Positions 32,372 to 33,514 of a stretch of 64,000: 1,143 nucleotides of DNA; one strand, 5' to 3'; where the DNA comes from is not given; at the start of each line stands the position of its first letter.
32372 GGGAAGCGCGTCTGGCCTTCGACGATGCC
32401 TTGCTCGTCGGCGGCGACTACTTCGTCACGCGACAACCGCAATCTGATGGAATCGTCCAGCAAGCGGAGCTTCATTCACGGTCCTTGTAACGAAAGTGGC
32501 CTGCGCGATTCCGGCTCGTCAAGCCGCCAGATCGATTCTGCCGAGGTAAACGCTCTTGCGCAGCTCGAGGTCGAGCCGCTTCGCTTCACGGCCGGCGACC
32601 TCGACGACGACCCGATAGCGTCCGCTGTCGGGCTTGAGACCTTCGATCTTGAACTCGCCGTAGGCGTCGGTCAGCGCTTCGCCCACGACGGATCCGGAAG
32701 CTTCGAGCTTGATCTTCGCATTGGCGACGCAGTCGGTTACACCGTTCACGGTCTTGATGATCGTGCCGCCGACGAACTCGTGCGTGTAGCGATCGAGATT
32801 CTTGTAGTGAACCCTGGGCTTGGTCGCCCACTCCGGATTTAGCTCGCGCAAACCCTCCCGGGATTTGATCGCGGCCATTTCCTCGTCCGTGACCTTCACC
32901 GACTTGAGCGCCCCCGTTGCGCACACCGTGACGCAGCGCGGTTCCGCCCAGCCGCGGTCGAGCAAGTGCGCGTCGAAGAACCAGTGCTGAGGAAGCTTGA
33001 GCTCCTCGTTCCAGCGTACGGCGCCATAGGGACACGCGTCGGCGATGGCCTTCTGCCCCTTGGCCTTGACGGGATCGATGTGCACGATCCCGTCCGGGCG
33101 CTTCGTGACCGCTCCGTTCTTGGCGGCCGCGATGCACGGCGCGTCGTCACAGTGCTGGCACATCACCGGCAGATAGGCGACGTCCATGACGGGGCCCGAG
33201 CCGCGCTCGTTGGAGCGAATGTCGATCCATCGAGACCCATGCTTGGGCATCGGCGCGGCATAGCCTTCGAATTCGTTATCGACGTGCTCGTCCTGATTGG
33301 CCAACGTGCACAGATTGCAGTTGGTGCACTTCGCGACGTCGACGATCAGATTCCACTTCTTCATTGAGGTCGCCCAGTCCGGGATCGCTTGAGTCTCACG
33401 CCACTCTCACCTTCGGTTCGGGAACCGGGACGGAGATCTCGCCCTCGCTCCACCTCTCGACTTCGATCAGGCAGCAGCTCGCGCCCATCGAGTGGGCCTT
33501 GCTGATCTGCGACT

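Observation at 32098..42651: Divergent cluster joining two Pelobacter-type Mo/W enzymes with a giant bifurcase-like flavoprotein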

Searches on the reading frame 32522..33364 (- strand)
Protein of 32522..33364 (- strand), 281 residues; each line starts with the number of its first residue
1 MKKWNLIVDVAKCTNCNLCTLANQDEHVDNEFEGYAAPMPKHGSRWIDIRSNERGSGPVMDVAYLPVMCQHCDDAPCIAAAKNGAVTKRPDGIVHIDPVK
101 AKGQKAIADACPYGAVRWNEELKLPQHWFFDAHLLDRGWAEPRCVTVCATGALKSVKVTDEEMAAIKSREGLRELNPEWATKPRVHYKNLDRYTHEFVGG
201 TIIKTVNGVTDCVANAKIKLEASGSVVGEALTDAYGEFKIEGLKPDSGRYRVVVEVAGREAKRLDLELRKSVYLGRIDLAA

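Call 12: search_protein_families(library=pfam, proteins=[window:32522-33364:-], max_evalue=0.01)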
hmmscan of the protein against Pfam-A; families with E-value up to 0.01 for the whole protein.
seq(281 aa): 5 families
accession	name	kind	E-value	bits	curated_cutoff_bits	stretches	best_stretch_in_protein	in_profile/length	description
PF13247.11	Fer4_11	-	9.5e-20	71.1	26.2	1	61-154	2-96/100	4Fe-4S dicluster domain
PF13620.12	CarboxypepD_reg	-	4.2e-07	30.6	32.3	1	201-267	5-68/82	Carboxypeptidase regulatory-like domain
PF12838.12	Fer4_7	-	0.0001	23.2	27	0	12-79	1-46/52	4Fe-4S dicluster domain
PF06902.16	Fer4_19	-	0.0011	19.4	24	1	57-117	3-60/64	Divergent 4Fe-4S mono-cluster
PF00037.32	Fer4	-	0.0089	16.3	21.1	0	7-20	2-15/24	4Fe-4S binding domain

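Call 13: search_protein_families(library=ncbifam, proteins=[window:32522-33364:-], max_evalue=0.01)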
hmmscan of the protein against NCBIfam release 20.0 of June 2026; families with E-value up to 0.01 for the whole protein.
seq(281 aa): 26 families (the best 25 are shown)
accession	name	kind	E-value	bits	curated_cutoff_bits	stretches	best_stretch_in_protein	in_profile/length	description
NF011569.0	PRK14993.1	equivalog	2.1e-21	76.5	416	1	2-193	42-227/244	tetrathionate reductase subunit TtrB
NF041715.1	arsenate_red_ArrB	equivalog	1.5e-18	67.2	450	1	3-153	2-139/233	arsenate respiratory reductase iron-sulfur subunit ArrB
TIGR02951.1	DMSO_dmsB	equivalog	3.4e-18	66.2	214.1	1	6-158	4-153/161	DMSO/selenate family reductase complex B subunit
TIGR03478.1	DMSO_red_II_bet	subfamily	5e-18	65.1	480.7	1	39-187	103-252/321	DMSO reductase family type II enzyme, iron-sulfur subunit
NF045797.1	DsrO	equivalog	2.2e-16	60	200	1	2-123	42-157/235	sulfate reduction electron transfer complex DsrMKJOP subunit DsrO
TIGR03149.1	cyt_nit_nrfC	equivalog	2.7e-13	49.8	377.6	1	2-165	37-191/225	cytochrome c nitrite reductase Fe-S protein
NF041782.1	mnquin_red_QrcC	equivalog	5.9e-12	45.8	400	1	4-119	1-119/239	menaquinone reductase iron-sulfur cluster-binding subunit QrcC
NF042979.1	EthbenzDh_ebdB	equivalog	1e-11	44.3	740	1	40-148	126-232/354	ethylbenzene dehydrogenase subunit beta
NF009408.0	PRK12769.1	equivalog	4.7e-11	41.5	1003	1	7-169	6-156/659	formate-dependent uric acid utilization protein AegA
NF008134.0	PRK10882.1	equivalog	1.1e-09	37.9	263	1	9-196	44-243/329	hydrogenase 2 operon protein HybA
TIGR01582.1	FDH-beta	equivalog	1.2e-09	37.7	334.7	1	6-202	24-216/283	formate dehydrogenase subunit beta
NF007658.0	PRK10330.1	equivalog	1.6e-09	37.5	260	1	6-116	5-104/181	electron transport protein HydN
NF009451.0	PRK12809.1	equivalog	2e-09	36.3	1154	1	7-166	6-145/639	formate-dependent uric acid utilization protein YgfT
NF038355.1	FDH3_beta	equivalog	8.3e-09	35.7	240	1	5-124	4-109/180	formate dehydrogenase FDH3 subunit beta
TIGR01660.1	narH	equivalog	4.5e-08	32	524.05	1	63-120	177-235/492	nitrate reductase subunit beta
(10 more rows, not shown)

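Call 66: search_solved_structures(query=window:32522-33364:-, max_evalue=0.00001, show_alignments=1)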
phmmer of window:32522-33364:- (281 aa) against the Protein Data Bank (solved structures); distinct sequences matched with E-value up to 0.00001: 20.
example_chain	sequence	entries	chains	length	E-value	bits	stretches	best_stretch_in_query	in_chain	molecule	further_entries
4v4c_B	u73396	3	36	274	3e-65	223.4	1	1-277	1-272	Pyrogallol hydroxytransferase small subunit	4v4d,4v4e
2vpw_B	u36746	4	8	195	3.2e-17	65.8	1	2-190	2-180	NRFC PROTEIN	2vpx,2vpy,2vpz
6cz7_B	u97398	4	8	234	3.4e-17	65.7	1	5-153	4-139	4Fe-4S ferredoxin, iron-sulfur binding domain protein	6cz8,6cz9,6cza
4ydd_B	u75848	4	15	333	2.5e-13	53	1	37-187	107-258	DMSO reductase family type II enzyme, iron-sulfur subunit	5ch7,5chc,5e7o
2ivf_B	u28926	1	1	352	4.1e-11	45.7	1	41-187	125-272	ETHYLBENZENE DEHYDROGENASE BETA-SUBUNIT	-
9mqx_E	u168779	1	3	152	4.2e-09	39.1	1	63-157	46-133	Fe-S-cluster-containing hydrogenase subunit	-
6btm_B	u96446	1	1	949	8.5e-09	38.1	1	57-136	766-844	Alternative Complex III subunit B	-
1y4z_B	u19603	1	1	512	1.3e-08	37.5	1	63-138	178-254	Respiratory nitrate reductase 1 beta chain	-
3egw_B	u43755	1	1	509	1.5e-08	37.3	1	63-138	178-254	Respiratory nitrate reductase 1 beta chain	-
1q16_B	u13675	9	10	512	2.7e-08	36.5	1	63-138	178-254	Respiratory nitrate reductase 1 beta chain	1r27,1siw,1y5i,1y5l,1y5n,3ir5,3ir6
30gj_B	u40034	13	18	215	7.5e-08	35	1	7-167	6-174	Formate dehydrogenase, beta subunit, putative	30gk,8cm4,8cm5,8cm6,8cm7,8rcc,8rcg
8rc8_B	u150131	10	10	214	8.1e-08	34.9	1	7-167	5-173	Formate dehydrogenase, beta subunit, putative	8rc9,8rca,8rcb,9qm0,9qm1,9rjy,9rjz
6sdr_B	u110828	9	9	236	1e-07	34.6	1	7-167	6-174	Formate dehydrogenase, beta subunit, putative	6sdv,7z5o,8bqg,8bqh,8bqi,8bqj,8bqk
1kqf_B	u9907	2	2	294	1.9e-07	33.7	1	7-164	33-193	FORMATE DEHYDROGENASE, NITRATE-INDUCIBLE, IRON-SULFUR SUBUNIT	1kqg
6f0k_B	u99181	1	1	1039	2e-07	33.6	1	3-119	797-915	Fe-S-cluster-containing hydrogenase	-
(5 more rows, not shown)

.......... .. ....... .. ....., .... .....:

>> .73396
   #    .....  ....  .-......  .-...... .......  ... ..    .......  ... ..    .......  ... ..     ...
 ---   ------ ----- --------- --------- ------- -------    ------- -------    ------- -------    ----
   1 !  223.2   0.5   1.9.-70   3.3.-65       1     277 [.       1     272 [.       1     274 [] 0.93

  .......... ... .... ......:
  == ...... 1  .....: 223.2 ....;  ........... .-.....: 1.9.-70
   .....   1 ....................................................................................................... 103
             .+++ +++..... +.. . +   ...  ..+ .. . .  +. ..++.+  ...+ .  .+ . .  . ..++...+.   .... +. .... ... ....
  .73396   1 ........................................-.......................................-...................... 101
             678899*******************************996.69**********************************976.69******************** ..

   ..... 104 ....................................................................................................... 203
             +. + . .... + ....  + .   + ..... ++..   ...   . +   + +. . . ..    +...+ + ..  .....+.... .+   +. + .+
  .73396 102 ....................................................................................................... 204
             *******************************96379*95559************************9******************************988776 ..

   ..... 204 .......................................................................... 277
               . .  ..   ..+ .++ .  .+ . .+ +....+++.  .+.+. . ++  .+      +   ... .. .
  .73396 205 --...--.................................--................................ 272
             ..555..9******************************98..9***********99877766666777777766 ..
